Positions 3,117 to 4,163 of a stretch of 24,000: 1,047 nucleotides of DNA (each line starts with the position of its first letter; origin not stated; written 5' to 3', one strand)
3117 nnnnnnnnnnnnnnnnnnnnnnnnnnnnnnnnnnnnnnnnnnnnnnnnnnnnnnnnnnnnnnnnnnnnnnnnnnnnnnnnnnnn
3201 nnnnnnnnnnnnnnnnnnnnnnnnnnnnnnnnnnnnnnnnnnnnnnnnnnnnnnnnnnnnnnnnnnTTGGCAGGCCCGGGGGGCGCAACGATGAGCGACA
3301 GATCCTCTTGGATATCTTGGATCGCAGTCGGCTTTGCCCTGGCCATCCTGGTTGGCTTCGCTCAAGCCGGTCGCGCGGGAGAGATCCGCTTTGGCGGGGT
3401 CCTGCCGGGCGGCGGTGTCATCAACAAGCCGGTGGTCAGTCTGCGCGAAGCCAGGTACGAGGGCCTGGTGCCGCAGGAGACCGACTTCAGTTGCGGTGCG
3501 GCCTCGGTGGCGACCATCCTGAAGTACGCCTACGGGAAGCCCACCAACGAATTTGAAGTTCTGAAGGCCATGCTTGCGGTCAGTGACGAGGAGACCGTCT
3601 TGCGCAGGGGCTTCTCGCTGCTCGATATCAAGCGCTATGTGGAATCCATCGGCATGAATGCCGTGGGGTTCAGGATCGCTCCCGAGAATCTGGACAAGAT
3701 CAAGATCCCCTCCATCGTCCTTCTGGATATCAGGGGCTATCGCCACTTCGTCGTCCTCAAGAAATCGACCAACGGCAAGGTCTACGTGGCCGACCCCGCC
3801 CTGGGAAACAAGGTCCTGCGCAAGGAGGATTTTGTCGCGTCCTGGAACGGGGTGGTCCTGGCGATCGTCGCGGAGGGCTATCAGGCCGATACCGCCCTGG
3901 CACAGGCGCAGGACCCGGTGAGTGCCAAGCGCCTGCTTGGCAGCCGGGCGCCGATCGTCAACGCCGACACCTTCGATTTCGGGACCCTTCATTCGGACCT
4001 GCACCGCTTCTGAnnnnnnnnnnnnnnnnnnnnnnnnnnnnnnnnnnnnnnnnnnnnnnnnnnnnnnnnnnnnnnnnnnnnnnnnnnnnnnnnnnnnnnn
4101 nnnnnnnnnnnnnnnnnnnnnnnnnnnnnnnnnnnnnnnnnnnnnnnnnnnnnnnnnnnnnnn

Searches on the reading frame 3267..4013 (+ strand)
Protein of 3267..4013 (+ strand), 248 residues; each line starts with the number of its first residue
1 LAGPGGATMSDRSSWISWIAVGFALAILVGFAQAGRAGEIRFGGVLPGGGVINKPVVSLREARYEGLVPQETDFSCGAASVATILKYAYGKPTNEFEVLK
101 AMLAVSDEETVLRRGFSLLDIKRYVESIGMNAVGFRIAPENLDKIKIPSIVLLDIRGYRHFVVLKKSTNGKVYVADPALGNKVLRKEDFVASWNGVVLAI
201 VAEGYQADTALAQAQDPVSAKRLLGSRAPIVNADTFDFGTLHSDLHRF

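Call 5: search_protein_families(library=pfam, proteins=[window:3267-4013:+], max_evalue=0.01)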
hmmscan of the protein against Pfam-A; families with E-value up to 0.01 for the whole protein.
window:3267-4013:+ (248 aa): 1 family
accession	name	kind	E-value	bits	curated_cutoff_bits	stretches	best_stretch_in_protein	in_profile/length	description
PF03412.21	Peptidase_C39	-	8.1e-22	77.9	22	1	68-200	5-128/133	Peptidase C39 family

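Call 6: search_protein_families(library=ncbifam, proteins=[window:3267-4013:+], max_evalue=0.01)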
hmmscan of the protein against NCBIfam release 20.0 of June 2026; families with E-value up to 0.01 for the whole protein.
window:3267-4013:+ (248 aa): 5 families
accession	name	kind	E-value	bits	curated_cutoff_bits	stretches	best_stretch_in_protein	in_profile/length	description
NF058616.2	C39_FapD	equivalog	4.2e-77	258.4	330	1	24-245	2-223/224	fibril amyloid maturation endopeptidase FapD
NF050078.1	pilus_FilB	exception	4.3e-34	118.2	475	1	60-209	56-206/277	putative pilus system C39 family peptidase FilB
TIGR03796.1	NHLM_micro_ABC1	equivalog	1.2e-17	63.4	853.3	1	74-203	11-130/710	NHLP family bacteriocin export ABC transporter peptidase/permease/ATPase subunit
NF045998.1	cleave_ABC_plasm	equivalog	2.7e-12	45.8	500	1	114-202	39-130/673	Mbov_0121 family peptidase domain-containing ABC transporter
TIGR01193.1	bacteriocin_ABC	subfamily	0.00037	19.1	523.85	1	75-202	6-130/708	peptide cleavage/export ABC transporter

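Call 23: find_homologous_proteins(query=window:3267-4013:+, max_evalue=1e-10)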
Query window:3267-4013:+ (248 aa): 1777 proteins with E <= 1e-10 among 3576 candidates; the best 120 are listed.
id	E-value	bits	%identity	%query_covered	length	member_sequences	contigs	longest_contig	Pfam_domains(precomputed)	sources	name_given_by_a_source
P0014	7.5e-145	498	96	97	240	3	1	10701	PF03412.22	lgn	-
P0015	3.0e-119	415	83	91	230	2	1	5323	PF03412.22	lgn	-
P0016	4.0e-96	339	65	94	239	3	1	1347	PF03412.22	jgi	-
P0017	2.5e-94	333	66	88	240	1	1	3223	PF03412.22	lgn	-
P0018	3.0e-93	330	71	86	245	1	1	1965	PF03412.22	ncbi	-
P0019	1.1e-92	328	67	88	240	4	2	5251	PF03412.22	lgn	-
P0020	1.7e-88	314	65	86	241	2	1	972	PF03412.22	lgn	-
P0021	1.9e-87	311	61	95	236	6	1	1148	PF03412.22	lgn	-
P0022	2.1e-87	310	61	94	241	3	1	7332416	PF03412.22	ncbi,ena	-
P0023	2.4e-86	307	61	92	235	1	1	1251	PF03412.22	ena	-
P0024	2.3e-85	304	59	97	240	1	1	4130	PF03412.22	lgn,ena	-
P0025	5.1e-84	299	63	85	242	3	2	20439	PF03412.22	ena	-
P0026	1.2e-80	288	56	94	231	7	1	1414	PF03412.22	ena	-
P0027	2.8e-80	287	57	96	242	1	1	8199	PF03412.22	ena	-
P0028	1.1e-76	275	55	95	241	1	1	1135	PF03412.22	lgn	-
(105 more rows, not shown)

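Call 26: find_related_loci(query=A3, collection=genome_contigs, flank=7000)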
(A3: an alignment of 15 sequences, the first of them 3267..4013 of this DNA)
Query A3 (248 aa) in genome_contigs; peptide patterns used: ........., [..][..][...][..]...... (x = any residue, [..] = any of these).
599 stretches matched a pattern (row limit reached: there are more); 577 encode a relative of the query (tblastn E <= 1e-3); the best 80 are kept; 80 distinct loci.
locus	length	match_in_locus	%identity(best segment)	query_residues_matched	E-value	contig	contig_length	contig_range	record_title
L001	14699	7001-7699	61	16-248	4e-94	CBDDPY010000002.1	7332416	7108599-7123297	MAG: Alphaproteobacteria bacterium isolate c8c04a1d-975f-49ae-a333-9dd0332b5757 genome assembly, contig: chromosome_2, w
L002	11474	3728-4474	56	4-248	6e-78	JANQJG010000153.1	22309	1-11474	MAG: Rhodospirillales bacterium isolate PL25a_bin.107 k99_3482757, whole genome shotgun sequence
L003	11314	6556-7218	54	25-245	5e-77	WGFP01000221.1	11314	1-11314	MAG: Acidiferrobacterales bacterium isolate S146_88 k151_82090, whole genome shotgun sequence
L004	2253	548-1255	48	9-248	4e-75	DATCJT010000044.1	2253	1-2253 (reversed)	MAG TPA_asm: Methylophilaceae bacterium isolate SMAG_U7077 k141_335647, whole genome shotgun sequence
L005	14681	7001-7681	47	19-245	4e-73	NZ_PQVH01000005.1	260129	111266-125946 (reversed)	Methylotenera oryzisoli strain La3113 La3113_contig_4_1, whole genome shotgun sequence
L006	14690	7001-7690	49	15-245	4e-73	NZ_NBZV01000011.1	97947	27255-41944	Polaromonas sp. AER18D-145 scaffold_10, whole genome shotgun sequence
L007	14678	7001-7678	50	15-245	5e-73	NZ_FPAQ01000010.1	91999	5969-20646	Halomonas saccharevitans strain CGMCC 1.6493, whole genome shotgun sequence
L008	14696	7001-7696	49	12-245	3e-72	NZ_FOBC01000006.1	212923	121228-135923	Halomonas daqiaonensis strain CGMCC 1.9150, whole genome shotgun sequence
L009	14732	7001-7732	46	6-245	3e-72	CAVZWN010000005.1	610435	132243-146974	MAG: uncultured Gammaproteobacteria bacterium isolate MFD04716.bin.1.293 genome assembly, contig: contig_8543, whole gen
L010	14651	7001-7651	48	29-245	2e-72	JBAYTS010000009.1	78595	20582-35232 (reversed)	MAG: Methylotenera sp. isolate SO_2016_LW3_14 scaffold00474_LW162_2016, whole genome shotgun sequence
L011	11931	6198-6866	49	24-245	4e-72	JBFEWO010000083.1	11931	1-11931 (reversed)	MAG: Thiohalomonadaceae bacterium isolate Mix_mud08.2021.06.64 k141_583764_length_11931_cov_30.4713, whole genome shotgu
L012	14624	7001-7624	51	37-245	1e-71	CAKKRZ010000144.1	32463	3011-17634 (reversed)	Acidiferrobacterales bacterium isolate Hainich-H52-bin118-1 genome assembly, contig: H52-bin118_1_Hain_H52_02um_R3_756_l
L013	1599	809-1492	51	16-245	5e-75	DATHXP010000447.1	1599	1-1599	MAG TPA_asm: Halomonas sp. isolate SMAG_U16188 k141_55429, whole genome shotgun sequence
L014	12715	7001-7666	48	24-245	2e-71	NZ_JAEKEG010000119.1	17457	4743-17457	Pseudomonas sp. TH10 contig_43, whole genome shotgun sequence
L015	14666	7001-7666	49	24-245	5e-71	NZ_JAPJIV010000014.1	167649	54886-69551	Pseudomonas mandelii strain RIT-562 14, whole genome shotgun sequence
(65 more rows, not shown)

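Call 61: search_solved_structures(query=window:3267-4013:+, max_evalue=0.01, show_alignments=3)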
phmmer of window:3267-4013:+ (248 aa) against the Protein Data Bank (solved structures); distinct sequences matched with E-value up to 0.01: 9.
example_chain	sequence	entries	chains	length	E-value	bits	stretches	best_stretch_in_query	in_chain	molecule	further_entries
6mpz_A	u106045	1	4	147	7.2e-10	41.8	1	68-199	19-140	Double Glycine Motif Protease domain from AMS/PCAT Transporter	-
7n87_A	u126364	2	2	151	3.4e-05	26.5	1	77-206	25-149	ABC-type bacteriocin transporter | Peptidase C39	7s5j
4s0f_A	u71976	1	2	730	7.1e-05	25.5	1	74-206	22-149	ABC-type bacteriocin transporter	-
4ry2_A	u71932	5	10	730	7.1e-05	25.5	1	74-206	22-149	ABC-type bacteriocin transporter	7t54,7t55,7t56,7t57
8vp3_A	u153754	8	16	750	7.4e-05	25.4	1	74-206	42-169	ABC-type bacteriocin transporter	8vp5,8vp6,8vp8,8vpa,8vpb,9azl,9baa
6v9z_A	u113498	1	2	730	0.00058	22.5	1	114-206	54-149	ABC-type bacteriocin transporter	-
8vp9_A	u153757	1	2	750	0.00065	22.3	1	114-206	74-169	ABC-type bacteriocin transporter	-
3k8u_A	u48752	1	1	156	0.0019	20.8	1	63-201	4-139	Putative ABC transporter, ATP-binding protein ComA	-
5xe8_A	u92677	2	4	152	0.0056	19.3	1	67-201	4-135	Putative ABC transporter, ATP-binding protein ComA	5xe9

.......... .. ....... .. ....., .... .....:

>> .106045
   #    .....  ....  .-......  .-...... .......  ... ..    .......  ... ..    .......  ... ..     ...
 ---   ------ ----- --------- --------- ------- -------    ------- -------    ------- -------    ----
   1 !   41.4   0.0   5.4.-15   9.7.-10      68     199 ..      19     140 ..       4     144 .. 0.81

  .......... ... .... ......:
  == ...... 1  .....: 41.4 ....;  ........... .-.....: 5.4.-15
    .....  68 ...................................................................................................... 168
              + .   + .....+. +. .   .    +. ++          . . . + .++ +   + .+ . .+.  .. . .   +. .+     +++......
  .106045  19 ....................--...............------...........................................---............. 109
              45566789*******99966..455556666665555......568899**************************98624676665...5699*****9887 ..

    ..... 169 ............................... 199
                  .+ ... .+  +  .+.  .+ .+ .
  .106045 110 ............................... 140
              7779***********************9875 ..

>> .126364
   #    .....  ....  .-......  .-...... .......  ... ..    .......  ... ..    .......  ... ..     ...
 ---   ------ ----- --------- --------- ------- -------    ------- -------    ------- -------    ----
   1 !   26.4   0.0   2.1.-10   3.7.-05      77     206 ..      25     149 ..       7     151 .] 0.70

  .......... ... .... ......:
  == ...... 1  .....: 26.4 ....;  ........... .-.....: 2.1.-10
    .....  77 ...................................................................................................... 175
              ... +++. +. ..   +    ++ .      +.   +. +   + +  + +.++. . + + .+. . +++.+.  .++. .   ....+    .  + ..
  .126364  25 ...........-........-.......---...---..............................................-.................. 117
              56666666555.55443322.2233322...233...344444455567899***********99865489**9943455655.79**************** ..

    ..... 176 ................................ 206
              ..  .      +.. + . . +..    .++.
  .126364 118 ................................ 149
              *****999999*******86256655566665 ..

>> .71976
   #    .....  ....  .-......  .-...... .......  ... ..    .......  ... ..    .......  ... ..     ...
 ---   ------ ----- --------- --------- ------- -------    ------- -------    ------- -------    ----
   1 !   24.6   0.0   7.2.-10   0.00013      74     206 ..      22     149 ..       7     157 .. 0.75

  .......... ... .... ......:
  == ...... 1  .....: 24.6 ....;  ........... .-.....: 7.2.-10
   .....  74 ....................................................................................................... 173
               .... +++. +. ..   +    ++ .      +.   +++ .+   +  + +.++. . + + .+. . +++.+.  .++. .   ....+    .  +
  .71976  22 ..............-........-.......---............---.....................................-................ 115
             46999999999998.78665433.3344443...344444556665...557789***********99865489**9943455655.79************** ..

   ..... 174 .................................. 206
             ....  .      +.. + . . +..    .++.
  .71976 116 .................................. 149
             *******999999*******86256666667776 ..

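Call 62: search_dna_similar(query=window:3267-4013:+, collection=plasmids, mode=protein, max_rows=40, rows=spread, max_evalue=0.00001)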
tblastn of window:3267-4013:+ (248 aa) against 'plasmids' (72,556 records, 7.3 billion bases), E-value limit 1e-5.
Records with a match: 257; places in all: 270; records where one place covers at least 80% of the query: 3.
Best place of each record, by identity: <60% 257.
By first word of the organism name: Klebsiella 82; Bacillus 60; Pantoea 21; Staphylococcus 9; Acinetobacter 8; Nostoc 6; Campylobacter 6; Priestia 5; Cupriavidus 4; Photobacterium 4; and 34 more.
By predicted mobility (MOB-suite, as given by PLSDB): non-mobilizable 144; mobilizable 67; conjugative 46.
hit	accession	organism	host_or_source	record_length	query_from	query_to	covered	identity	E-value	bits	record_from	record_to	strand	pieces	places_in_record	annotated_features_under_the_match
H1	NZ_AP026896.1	Aeromonas caviae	Microbe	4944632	37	245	84%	47.1%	2e-57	203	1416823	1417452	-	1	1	none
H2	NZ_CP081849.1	Polymorphobacter megasporae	Megaspora,lichen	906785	35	216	73%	35.1%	4e-30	125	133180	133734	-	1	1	C39 family peptidase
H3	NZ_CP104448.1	Acinetobacter baumannii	Homo sapiens,sputum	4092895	51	202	61%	37.9%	1e-23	106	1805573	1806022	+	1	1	none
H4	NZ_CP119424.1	Photobacterium sp. DA100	-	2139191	46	200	63%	35.5%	6e-26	112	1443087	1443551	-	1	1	none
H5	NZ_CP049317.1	Caballeronia sp. SBC2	whole organism,soil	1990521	53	214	65%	30.2%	5e-8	61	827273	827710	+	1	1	none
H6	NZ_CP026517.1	Deinococcus sp. NW-56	whole organism,water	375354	60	213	62%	31.1%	6e-12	72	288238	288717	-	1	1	cysteine peptidase family C39 domain-containing protein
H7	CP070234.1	Dolichospermum sp. DET69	freshwater metagenome,metagenomic ...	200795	58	200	58%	31.9%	9e-7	57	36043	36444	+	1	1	peptidase domain-containing ABC transporter | type 2 lantipeptide synthetase LanM family protein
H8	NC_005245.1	Avibacterium paragallinarum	-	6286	48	208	65%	27.8%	8e-11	69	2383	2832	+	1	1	C39 family peptidase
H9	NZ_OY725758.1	Parabacteroides distasonis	-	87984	70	217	60%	29.7%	5e-7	57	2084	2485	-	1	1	peptidase domain-containing ABC transporter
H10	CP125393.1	Campylobacter jejuni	Ursus americanus,Piedmont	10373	56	194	56%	31.0%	8e-8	60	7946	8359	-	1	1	C39 family peptidase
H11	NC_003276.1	Nostoc sp. PCC 7120 = FACHB-418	-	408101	56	209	62%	27.3%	4e-7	58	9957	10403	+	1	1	peptidase domain-containing ABC transporter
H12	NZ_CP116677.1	Edwardsiella tarda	Siamese crocodiles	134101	57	226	69%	24.6%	2e-6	56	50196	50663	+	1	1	peptidase domain-containing ABC transporter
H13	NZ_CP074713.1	Bacillus thuringiensis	moth,whole organism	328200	67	200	54%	30.4%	5e-10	66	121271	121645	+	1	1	ATP-binding cassette domain-containing protein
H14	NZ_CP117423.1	Bacillus cereus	-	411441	67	200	54%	30.4%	2e-9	65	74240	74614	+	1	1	cysteine peptidase family C39 domain-containing protein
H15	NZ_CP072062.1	Bacillus mycoides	cell culture,soil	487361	67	200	54%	30.4%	3e-9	64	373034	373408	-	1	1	ATP-binding cassette domain-containing protein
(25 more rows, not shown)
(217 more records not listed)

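Call 63: get_annotated_region(hit=H3, flank=7000)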
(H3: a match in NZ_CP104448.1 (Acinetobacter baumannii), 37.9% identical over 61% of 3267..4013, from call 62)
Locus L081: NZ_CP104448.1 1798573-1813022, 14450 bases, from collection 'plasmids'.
description: Acinetobacter baumannii strain 2021CK-01407 plasmid unnamed1, complete sequence
organism: Acinetobacter baumannii (NCBI taxid 470)
taxonomy: Bacteria; Pseudomonadota; Gammaproteobacteria; Moraxellales; Moraxellaceae; Acinetobacter; Acinetobacter baumannii
host: -; source: Homo sapiens,sputum; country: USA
typing (MOB-suite, as given by PLSDB): mobilizable; replicon rep_cluster_1527; relaxase MOBP,MOBP
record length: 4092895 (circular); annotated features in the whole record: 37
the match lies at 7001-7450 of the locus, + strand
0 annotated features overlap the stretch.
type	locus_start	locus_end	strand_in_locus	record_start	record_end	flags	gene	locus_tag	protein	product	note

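Call 64: get_annotated_region(hit=H2, flank=7000)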
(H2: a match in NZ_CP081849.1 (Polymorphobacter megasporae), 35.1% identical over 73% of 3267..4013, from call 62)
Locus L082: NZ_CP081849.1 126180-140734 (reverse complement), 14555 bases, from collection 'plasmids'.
description: Polymorphobacter megasporae strain PAMC 29362 plasmid p29362-2, complete sequence
organism: Polymorphobacter megasporae (NCBI taxid 2835787)
taxonomy: Bacteria; Pseudomonadota; Alphaproteobacteria; Sphingomonadales; Sphingosinicellaceae; Polymorphobacter; Polymorphobacter megasporae
host: -; source: Megaspora,lichen; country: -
typing (MOB-suite, as given by PLSDB): non-mobilizable
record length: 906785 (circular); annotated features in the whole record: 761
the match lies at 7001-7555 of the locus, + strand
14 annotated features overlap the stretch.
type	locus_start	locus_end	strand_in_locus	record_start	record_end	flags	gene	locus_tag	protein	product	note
CDS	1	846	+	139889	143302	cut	-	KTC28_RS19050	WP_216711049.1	UvrD-helicase domain-containing protein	-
CDS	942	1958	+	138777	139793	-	-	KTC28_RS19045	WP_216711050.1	hypothetical protein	-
CDS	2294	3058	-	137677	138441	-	-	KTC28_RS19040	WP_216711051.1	cobalamin B12-binding domain-containing protein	-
CDS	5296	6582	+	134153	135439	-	-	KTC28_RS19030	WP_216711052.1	hypothetical protein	-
CDS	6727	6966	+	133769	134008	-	-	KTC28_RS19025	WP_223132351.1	hypothetical protein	-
CDS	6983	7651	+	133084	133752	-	-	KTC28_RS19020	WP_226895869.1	C39 family peptidase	-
CDS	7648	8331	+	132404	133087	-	-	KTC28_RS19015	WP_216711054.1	hypothetical protein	-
CDS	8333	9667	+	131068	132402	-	-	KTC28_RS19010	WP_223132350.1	hypothetical protein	-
CDS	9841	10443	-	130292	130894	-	-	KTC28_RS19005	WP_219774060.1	PEPxxWA-CTERM sorting domain-containing protein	-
CDS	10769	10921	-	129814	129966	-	-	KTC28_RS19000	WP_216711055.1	Tn3 family transposase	GO:0006313 - DNA transposition [Evidence IEA]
CDS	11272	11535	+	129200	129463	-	-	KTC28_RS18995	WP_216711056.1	hypothetical protein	-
CDS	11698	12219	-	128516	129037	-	-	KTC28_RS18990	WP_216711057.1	TspO/MBR family protein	-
CDS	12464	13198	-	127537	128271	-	-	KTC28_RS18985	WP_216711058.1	dienelactone hydrolase family protein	-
CDS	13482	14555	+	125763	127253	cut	-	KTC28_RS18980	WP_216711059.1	hypothetical protein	-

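Call 65: get_annotated_region(hit=H4, flank=7000)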
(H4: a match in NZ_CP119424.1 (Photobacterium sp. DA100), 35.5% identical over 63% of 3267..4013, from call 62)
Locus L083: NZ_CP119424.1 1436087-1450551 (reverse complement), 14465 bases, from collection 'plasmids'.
description: Photobacterium sp. DA100 plasmid pDA100, complete sequence
organism: Photobacterium sp. DA100 (NCBI taxid 3027472)
taxonomy: Bacteria; Pseudomonadota; Gammaproteobacteria; Vibrionales; Vibrionaceae; Photobacterium; Photobacterium sp. DA100
host: -; source: -; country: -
typing (MOB-suite, as given by PLSDB): non-mobilizable
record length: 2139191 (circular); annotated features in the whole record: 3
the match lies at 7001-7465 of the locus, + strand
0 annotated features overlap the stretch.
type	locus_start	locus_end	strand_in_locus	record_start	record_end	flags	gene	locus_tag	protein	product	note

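Call 69: search_dna_similar(query=window:3267-4013:+, collection=plasmids, mode=protein, max_rows=45, rows=best, max_evalue=1e-8)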
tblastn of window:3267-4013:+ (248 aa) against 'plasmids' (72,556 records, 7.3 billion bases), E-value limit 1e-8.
Records with a match: 63; places in all: 68; records where one place covers at least 80% of the query: 2.
Best place of each record, by identity: <60% 63.
By first word of the organism name: Bacillus 21; Acinetobacter 8; Cupriavidus 4; Nostoc 3; Acidithiobacillus 2; Polymorphobacter 2; Croceicoccus 2; Methylobacterium 2; Neisseria 2; Photobacterium 2; and 12 more.
By predicted mobility (MOB-suite, as given by PLSDB): non-mobilizable 49; mobilizable 9; conjugative 5.
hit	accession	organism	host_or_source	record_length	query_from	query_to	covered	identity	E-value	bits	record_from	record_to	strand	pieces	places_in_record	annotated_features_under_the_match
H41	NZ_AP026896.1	Aeromonas caviae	Microbe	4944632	37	245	84%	47.1%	2e-57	203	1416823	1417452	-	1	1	none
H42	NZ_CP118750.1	Acidithiobacillus sp. AMEEHan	single cell,Hot spring sample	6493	12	239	92%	42.6%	3e-25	194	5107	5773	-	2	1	hypothetical protein | cysteine peptidase family C39 domain-containing protein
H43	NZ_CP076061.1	Cupriavidus sp. EM10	Pure-cultured cell,sewage water sludge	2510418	24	201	72%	42.1%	6e-34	135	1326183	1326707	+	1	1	none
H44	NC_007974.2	Cupriavidus metallidurans CH34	-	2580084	30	201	69%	40.8%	7e-32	130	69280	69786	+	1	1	none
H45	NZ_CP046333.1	Cupriavidus metallidurans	sedimentation pond in a zinc factory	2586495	30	201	69%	40.8%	7e-32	130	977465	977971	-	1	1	none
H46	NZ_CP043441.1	Cupriavidus campinensis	cell culture,soil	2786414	48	201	62%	42.9%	2e-33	134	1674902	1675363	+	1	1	none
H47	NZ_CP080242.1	Polymorphobacter sp. PAMC 29334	Megaspora,lichen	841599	35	216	73%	35.1%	4e-30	125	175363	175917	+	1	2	C39 family peptidase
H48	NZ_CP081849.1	Polymorphobacter megasporae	Megaspora,lichen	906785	35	216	73%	35.1%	4e-30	125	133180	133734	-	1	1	C39 family peptidase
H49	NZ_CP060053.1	Croceicoccus marinus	prokaryote,marine sediment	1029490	20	203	74%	34.6%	5e-31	127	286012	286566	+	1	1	none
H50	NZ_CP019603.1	Croceicoccus marinus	-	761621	20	203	74%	34.6%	6e-31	127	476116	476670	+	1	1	C39 family peptidase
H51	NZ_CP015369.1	Methylobacterium phyllosphaerae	cell culture,leaf tissues of rice in ...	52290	34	225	77%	31.8%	9e-11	69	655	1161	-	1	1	NHLP bacteriocin system secretion protein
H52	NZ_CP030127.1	Indioceanicola profundi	sediment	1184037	56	200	58%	42.1%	5e-27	116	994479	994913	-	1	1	none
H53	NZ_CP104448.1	Acinetobacter baumannii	Homo sapiens,sputum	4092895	51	202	61%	37.9%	1e-23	106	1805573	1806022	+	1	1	none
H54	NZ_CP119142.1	Neisseria gonorrhoeae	Homo sapiens,whole organism,synovial ...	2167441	53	204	61%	37.1%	8e-20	95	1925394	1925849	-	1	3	none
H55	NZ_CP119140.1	Neisseria gonorrhoeae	Homo sapiens,whole organism,blood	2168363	53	204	61%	37.1%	8e-20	95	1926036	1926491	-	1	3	none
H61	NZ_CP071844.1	Vibrio sp. SCSIO 43009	Galaxea fascicularis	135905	45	203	64%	34.0%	1e-20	125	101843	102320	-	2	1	none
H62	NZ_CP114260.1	Acinetobacter sp. TR11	pufferfish,culture,the gut of pufferfish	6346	56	193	56%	36.2%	3e-17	87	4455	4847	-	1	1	C39 family peptidase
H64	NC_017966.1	Tistrella mobilis KA081020-065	-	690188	63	204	57%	34.0%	3e-13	76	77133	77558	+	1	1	cysteine peptidase family C39 domain-containing protein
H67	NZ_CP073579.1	Photobacterium sp. GJ3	-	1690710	46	178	54%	36.1%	9e-25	109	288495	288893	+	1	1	record has no annotation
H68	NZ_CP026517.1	Deinococcus sp. NW-56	whole organism,water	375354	60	213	62%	31.1%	6e-12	72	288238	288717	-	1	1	cysteine peptidase family C39 domain-containing protein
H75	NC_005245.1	Avibacterium paragallinarum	-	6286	48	208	65%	27.8%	8e-11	69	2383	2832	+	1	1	C39 family peptidase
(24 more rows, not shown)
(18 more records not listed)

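Call 70: get_annotated_region(hit=H44, flank=6000)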
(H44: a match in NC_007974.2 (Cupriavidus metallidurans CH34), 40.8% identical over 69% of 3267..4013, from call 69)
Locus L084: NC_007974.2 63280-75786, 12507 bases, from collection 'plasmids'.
description: Cupriavidus metallidurans CH34 megaplasmid, complete sequence
organism: Cupriavidus metallidurans CH34 (NCBI taxid 266264)
taxonomy: Bacteria; Pseudomonadota; Betaproteobacteria; Burkholderiales; Burkholderiaceae; Cupriavidus; Cupriavidus metallidurans; Cupriavidus metallidurans CH34
host: -; source: -; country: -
typing (MOB-suite, as given by PLSDB): mobilizable; replicon rep_cluster_104,rep_cluster_1581,rep_cluster_80; relaxase MOBP,MOBP
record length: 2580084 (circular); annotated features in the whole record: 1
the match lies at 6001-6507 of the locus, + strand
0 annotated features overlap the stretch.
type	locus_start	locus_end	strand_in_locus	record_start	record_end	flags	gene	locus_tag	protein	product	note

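Call 71: get_annotated_region(hit=H50, flank=6000)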
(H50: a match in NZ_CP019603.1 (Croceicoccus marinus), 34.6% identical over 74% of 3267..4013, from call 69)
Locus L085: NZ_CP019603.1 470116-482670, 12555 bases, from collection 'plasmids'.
description: Croceicoccus marinus strain E4A9 plasmid pCME4A9I, complete sequence
organism: Croceicoccus marinus (NCBI taxid 450378)
taxonomy: Bacteria; Pseudomonadota; Alphaproteobacteria; Sphingomonadales; Erythrobacteraceae; Croceicoccus; Croceicoccus marinus
host: -; source: -; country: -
typing (MOB-suite, as given by PLSDB): non-mobilizable; replicon rep_cluster_545
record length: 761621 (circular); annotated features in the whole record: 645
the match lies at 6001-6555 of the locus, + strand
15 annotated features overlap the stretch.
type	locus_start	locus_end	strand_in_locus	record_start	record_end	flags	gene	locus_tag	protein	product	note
CDS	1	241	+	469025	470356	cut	-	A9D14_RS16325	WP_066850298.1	aromatic ring-hydroxylating dioxygenase subunit alpha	-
CDS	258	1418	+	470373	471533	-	-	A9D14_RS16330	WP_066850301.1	acyl-CoA dehydrogenase family protein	-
CDS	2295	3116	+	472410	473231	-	-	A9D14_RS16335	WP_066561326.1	IS5 family transposase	-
CDS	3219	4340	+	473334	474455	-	-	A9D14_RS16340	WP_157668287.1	hypothetical protein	-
CDS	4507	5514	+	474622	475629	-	-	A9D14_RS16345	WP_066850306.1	hypothetical protein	-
CDS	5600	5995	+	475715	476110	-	-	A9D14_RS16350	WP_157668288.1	hypothetical protein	-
CDS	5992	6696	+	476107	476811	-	-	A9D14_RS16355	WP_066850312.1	C39 family peptidase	-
CDS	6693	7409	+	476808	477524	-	-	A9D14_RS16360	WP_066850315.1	hypothetical protein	-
CDS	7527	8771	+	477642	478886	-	-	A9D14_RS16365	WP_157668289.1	transporter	-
CDS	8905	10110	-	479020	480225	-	-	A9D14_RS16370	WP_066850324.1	cytochrome P450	-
CDS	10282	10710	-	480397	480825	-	-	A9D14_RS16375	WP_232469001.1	SDR family oxidoreductase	-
CDS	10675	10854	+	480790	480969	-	-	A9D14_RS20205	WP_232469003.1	hypothetical protein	-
CDS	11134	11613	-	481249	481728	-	-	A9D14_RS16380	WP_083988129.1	MaoC/PaaZ C-terminal domain-containing protein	-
CDS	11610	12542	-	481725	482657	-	-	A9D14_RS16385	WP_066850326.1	acyl-CoA thioesterase domain-containing protein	-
CDS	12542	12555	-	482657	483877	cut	-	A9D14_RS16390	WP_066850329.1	aromatic ring-hydroxylating dioxygenase subunit alpha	-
